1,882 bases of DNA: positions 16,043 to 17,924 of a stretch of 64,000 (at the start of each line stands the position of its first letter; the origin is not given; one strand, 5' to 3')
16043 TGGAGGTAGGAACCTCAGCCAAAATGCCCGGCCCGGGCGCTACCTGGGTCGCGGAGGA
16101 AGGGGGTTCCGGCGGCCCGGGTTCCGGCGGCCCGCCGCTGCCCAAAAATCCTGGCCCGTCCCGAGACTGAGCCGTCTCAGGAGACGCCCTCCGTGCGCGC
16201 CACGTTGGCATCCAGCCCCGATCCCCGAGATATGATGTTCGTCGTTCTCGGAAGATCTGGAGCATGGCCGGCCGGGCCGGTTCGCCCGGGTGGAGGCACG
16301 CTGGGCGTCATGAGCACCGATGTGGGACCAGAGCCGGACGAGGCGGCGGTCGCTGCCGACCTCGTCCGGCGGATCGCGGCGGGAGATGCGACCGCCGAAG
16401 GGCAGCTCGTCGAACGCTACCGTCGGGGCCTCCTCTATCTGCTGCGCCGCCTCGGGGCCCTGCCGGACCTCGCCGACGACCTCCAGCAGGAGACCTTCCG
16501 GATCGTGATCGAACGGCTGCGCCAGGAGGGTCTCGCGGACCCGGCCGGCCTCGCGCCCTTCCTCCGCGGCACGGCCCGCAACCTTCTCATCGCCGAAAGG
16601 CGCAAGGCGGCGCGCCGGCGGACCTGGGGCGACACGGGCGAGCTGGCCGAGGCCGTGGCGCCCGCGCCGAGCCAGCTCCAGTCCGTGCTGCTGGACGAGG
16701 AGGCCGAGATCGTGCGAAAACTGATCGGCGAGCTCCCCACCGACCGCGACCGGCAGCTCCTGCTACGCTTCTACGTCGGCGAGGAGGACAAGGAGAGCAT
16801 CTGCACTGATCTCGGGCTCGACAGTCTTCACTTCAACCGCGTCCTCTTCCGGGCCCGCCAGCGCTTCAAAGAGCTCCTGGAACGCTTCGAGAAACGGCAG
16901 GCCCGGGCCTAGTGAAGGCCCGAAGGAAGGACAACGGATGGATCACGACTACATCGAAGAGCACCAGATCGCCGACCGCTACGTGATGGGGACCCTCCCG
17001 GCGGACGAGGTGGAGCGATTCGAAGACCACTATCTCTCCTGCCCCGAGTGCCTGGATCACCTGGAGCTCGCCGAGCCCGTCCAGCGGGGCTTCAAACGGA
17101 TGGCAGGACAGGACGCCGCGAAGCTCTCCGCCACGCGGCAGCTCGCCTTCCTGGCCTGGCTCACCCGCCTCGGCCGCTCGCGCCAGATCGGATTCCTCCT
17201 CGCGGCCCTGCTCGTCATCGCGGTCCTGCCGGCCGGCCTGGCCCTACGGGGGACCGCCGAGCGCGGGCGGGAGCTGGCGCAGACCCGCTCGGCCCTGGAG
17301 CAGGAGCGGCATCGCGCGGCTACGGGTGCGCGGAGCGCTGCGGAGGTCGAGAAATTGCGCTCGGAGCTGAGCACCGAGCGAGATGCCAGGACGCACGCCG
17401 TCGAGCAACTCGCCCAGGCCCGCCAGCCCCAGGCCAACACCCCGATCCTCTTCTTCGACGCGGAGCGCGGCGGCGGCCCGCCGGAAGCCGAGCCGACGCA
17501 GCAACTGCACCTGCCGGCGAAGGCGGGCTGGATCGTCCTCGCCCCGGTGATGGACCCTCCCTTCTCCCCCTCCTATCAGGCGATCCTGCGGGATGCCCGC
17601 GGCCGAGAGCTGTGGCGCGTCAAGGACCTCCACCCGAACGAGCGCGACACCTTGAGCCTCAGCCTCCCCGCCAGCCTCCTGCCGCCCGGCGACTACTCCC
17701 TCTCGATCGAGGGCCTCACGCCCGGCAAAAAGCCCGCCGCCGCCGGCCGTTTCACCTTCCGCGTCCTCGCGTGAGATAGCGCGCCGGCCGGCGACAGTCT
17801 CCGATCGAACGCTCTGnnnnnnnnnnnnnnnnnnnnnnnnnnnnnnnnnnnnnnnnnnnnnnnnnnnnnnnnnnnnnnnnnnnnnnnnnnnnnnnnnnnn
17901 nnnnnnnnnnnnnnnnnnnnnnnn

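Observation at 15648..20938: Thrice-repeated promoter-leader module defines a candidate ECF sigma regulon (sigma operon, M36 protease, VWA/Cys-rich protein)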

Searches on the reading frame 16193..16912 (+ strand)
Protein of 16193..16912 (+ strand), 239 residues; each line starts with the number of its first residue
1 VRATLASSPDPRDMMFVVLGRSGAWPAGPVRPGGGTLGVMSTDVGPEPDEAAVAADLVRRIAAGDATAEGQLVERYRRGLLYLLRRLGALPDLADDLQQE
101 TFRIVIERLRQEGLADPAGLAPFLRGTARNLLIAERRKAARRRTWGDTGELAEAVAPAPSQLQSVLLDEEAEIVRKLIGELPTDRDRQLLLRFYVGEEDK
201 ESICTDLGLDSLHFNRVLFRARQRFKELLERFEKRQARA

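Call 8: search_protein_families(library=pfam, proteins=[window:16193-16912:+], max_evalue=0.01)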
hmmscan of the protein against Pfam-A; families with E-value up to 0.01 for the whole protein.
window:16193-16912:+ (239 aa): 1 family
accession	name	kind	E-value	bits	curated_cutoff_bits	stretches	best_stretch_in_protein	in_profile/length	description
PF04542.20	Sigma70_r2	-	4.8e-07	29.9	24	1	72-142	1-71/71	Sigma-70 region 2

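Call 13: find_homologous_proteins(query=window:16310-16909:+)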
Query window:16310-16909:+ (200 aa): 1134 proteins with E <= 0.001 among 5439 candidates; the best 120 are listed.
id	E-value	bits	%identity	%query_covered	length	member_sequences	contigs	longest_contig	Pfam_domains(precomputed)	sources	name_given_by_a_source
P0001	6.9e-120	416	100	100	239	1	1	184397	PF04542.21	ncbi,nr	ncbi:MAG: polymerase sigma-70 factor, subfamily [Acidobacteriota bacterium]|nr:polymerase sigma-70 f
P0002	1.5e-111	389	93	99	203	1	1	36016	PF04542.21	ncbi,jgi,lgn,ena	ncbi:MAG TPA: RNA polymerase sigma factor [Thermoanaerobaculia bacterium]|jgi:RNA polymerase sigma-7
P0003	2.8e-108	378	92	99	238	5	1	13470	PF04542.21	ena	-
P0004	5.0e-108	377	89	100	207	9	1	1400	-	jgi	jgi:RNA polymerase sigma-70 factor (ECF subfamily)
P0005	9.6e-108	376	90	99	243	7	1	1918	PF04542.21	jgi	jgi:RNA polymerase sigma-70 factor, ECF subfamily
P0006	1.2e-107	376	90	98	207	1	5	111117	PF04542.21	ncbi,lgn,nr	ncbi:MAG: sigma-70 family RNA polymerase sigma factor [Acidobacteria bacterium]|nr:sigma-70 family R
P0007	1.2e-107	376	90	98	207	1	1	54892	PF04542.21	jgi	-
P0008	7.1e-107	373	91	99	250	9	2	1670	PF04542.21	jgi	jgi:RNA polymerase sigma-70 factor (ECF subfamily)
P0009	8.0e-107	373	88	100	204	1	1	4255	PF04542.21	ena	-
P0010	2.8e-106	371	90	99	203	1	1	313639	PF04542.21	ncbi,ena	-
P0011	3.3e-106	371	91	99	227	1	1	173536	PF04542.21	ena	-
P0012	4.2e-106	371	88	100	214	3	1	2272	PF04542.21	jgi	jgi:RNA polymerase sigma-70 factor (ECF subfamily)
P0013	5.1e-105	367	89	99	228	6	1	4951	PF04542.21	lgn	-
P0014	6.9e-105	367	90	99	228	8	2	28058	PF04542.21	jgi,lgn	jgi:RNA polymerase sigma-70 factor (ECF subfamily)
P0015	4.1e-104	364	89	99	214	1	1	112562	PF04542.21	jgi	jgi:RNA polymerase sigma-70 factor (ECF subfamily)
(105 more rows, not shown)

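Call 14: search_protein_families(library=ncbifam, proteins=[window:16310-16909:+], max_evalue=0.01)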
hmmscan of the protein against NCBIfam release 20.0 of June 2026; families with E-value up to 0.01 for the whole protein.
window:16310-16909:+ (200 aa): 40 families (the best 25 are shown)
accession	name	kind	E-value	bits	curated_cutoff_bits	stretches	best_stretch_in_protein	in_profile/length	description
TIGR02989.1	Sig-70_gvs1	subfamily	3.9e-14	52.9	124.55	1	31-187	4-155/158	RNA polymerase sigma-70 factor, Rhodopirellula/Verrucomicrobium family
NF009166.1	PRK12513.1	equivalog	5e-13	49.2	206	1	15-155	9-152/193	RNA polymerase sigma factor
TIGR02937.1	sigma70-ECF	superfamily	5.4e-13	48.9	42.9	1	29-189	2-164/165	sigma-70 family RNA polymerase sigma factor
TIGR02950.1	SigM_subfam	subfamily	5.1e-12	45.9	147.95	1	33-190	5-158/159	RNA polymerase sigma factor, SigM family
NF004113.0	PRK05602.1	equivalog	8.5e-11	41.9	208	1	11-197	28-208/211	RNA polymerase sigma factor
NF058625.1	sigma_PG0214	equivalog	3.9e-10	39.7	130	1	34-196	10-167/170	GFO_1088 family ECF-type sigma factor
NF007226.0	PRK09644.1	equivalog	3.9e-08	33.5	199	1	52-192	25-159/166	RNA polymerase sigma factor SigM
NF009170.0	PRK12517.1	subfamily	6.6e-07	28.9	197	1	33-197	28-183/188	RNA polymerase sigma factor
NF009171.0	PRK12518.1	equivalog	8.4e-07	29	208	1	15-191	14-185/191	RNA polymerase sigma factor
TIGR02952.1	Sig70_famx2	equivalog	1.1e-06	28.7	206.45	1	18-183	1-163/170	ECF subfamily RNA polymerase sigma factor, BldN family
NF009175.0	PRK12523.1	equivalog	1.6e-06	28.2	271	1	31-146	13-124/172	RNA polymerase sigma factor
NF009179.0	PRK12527.1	equivalog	1.8e-06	28.1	162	1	35-172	2-135/159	RNA polymerase sigma factor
NF009193.0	PRK12541.1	equivalog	5.2e-06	26.8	171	1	41-189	18-159/161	RNA polymerase sigma factor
NF009180.0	PRK12528.1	subfamily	6.4e-06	26.3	184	1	43-185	24-160/165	RNA polymerase sigma factor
NF009187.0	PRK12535.1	equivalog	7.8e-06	25.6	290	1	12-157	10-150/197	RNA polymerase sigma factor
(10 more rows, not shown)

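Call 17: find_related_loci(query=A2, collection=metagenome_contigs, flank=10000)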
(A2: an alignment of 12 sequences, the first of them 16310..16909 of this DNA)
Query A2 (200 aa) in metagenome_contigs; peptide patterns used: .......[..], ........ (x = any residue, [..] = any of these).
508 stretches matched a pattern; 295 encode a relative of the query (tblastn E <= 1e-3); the best 80 are kept; 80 distinct loci.
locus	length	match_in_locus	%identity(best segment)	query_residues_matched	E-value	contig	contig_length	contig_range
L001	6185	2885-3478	92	1-198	4e-116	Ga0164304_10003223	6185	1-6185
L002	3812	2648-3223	92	2-193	2e-115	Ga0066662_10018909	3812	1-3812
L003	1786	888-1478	85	2-198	2e-112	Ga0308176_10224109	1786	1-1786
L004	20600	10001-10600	79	1-200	2e-98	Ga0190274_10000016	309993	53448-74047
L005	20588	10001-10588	90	2-197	3e-113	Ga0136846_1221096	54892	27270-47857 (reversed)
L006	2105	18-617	77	1-200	1e-97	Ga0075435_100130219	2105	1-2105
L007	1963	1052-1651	77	1-200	6e-98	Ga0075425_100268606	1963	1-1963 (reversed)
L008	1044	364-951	77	1-196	5e-98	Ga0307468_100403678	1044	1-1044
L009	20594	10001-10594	79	1-198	3e-90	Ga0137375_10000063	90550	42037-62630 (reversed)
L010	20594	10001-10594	79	1-198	3e-90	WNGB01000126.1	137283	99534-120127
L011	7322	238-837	77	1-200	8e-90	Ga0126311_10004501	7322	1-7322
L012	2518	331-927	73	2-200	1e-91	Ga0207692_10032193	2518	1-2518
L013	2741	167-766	73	1-200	8e-91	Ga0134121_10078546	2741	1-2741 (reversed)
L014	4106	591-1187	79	1-199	8e-89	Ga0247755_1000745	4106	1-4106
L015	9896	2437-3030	80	1-198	1e-88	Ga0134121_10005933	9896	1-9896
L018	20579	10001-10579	73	1-195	5e-86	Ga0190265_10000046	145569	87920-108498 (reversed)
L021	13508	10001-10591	79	1-197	2e-85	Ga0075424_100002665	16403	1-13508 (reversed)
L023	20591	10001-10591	92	1-197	6e-97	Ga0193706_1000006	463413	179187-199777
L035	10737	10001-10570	71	1-190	2e-77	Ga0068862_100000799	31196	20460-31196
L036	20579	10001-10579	73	1-192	2e-77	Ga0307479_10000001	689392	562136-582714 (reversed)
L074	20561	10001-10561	51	7-193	9e-53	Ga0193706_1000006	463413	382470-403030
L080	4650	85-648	60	4-192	1e-52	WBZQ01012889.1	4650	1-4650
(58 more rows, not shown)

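Call 34: search_solved_structures(query=window:16310-16909:+, max_evalue=0.001)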
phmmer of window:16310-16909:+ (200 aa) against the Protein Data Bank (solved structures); distinct sequences matched with E-value up to 0.001: 4.
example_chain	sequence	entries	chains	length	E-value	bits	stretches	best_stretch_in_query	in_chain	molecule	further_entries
6in7_B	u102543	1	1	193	0.00016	24.9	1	17-191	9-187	RNA polymerase sigma-H factor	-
8z6g_B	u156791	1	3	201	0.00018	24.8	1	17-191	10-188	RNA polymerase sigma factor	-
9isn_F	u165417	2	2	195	0.00027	24.2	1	7-187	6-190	ECF sigma factor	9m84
6dv9_F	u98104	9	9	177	0.00091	22.5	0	24-172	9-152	ECF RNA polymerase sigma factor SigL | RNA polymerase sigma factor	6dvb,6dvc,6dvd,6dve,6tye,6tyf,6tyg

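Call 45: search_protein_families(library=pfam, proteins=[L021:6902-9337:+, L035:4447-6186:+, L036:4424-5788:-], max_evalue=0.001)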
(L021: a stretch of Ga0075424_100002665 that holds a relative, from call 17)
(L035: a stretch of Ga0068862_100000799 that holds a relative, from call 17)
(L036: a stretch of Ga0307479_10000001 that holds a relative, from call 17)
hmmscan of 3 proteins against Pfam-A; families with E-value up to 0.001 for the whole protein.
L021:6902-9337:+ (812 aa): 1 family
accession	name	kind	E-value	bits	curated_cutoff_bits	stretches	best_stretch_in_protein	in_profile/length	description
PF16670.11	PI-PLC-C1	-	3.8e-13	49.6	29.9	1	92-206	96-212/329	Phosphoinositide phospholipase C, Ca2+-dependent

L035:4447-6186:+ (580 aa): 0 families

L036:4424-5788:- (455 aa): 2 families
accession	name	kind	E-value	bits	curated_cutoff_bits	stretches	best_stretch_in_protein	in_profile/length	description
PF03080.22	Neprosin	-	2.5e-51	174.6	22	1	244-450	3-214/214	Neprosin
PF14365.11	Neprosin_AP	-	9.3e-06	26.6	39.2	1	91-185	8-97/120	Neprosin activation peptide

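Call 46: search_protein_families(library=pfam, proteins=[L018:11531-12040:+, L014:2189-2719:+, L018:9299-9880:+], max_evalue=0.01)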
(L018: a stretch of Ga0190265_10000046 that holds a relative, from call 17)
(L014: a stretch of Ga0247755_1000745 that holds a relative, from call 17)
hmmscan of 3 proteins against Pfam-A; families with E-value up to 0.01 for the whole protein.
L018:11531-12040:+ (170 aa): 0 families

L014:2189-2719:+ (177 aa): 0 families

L018:9299-9880:+ (194 aa): 0 families

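Call 85: search_protein_families(library=padloc, proteins=[window:16310-16909:+], max_evalue=0.001)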
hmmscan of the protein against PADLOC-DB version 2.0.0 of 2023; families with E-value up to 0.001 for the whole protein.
window:16310-16909:+ (200 aa): 0 families

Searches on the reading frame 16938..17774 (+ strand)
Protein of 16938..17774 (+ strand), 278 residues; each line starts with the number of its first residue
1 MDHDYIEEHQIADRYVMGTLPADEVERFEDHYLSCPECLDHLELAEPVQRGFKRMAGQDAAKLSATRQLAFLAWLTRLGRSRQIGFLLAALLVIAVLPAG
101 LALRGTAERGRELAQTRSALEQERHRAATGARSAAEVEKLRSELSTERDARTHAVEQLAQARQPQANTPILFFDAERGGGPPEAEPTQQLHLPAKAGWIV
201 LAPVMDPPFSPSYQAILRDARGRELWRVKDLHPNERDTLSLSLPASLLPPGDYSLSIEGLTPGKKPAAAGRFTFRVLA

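Call 8: search_protein_families(library=pfam, proteins=[window:16938-17774:+], max_evalue=0.01)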
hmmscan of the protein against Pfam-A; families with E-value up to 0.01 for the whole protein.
window:16938-17774:+ (278 aa): 1 family
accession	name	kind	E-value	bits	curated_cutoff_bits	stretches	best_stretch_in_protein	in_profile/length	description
PF13490.11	zf-HC2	-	7.7e-05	23.2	22.2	1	15-38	11-34/35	Putative zinc-finger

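Call 14: search_protein_families(library=ncbifam, proteins=[window:16938-17771:+], max_evalue=0.01)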
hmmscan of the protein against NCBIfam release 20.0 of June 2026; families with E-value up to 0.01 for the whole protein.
window:16938-17771:+ (278 aa): 2 families
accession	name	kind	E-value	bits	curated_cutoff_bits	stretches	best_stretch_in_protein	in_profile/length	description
TIGR03988.1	antisig_RsrA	equivalog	0.0042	17.2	62.5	1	18-61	15-58/77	mycothiol system anti-sigma-R factor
NF052375.1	antisigma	equivalog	0.0064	16.5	100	0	14-134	4-135/217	anti-sigma factor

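Call 36: search_solved_structures(query=window:16938-17771:+, max_evalue=1)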
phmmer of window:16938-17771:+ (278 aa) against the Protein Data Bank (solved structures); distinct sequences matched with E-value up to 1: 2.
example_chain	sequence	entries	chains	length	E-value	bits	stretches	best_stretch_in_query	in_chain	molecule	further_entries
5frf_A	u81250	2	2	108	0.062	16.4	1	19-62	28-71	ANTI-SIGMA FACTOR RSRA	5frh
3hug_B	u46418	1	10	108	0.33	14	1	14-41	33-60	PROBABLE CONSERVED MEMBRANE PROTEIN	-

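Call 85: search_protein_families(library=padloc, proteins=[window:16938-17771:+], max_evalue=0.001)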
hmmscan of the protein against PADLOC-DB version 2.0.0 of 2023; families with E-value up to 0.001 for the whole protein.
window:16938-17771:+ (278 aa): 0 families
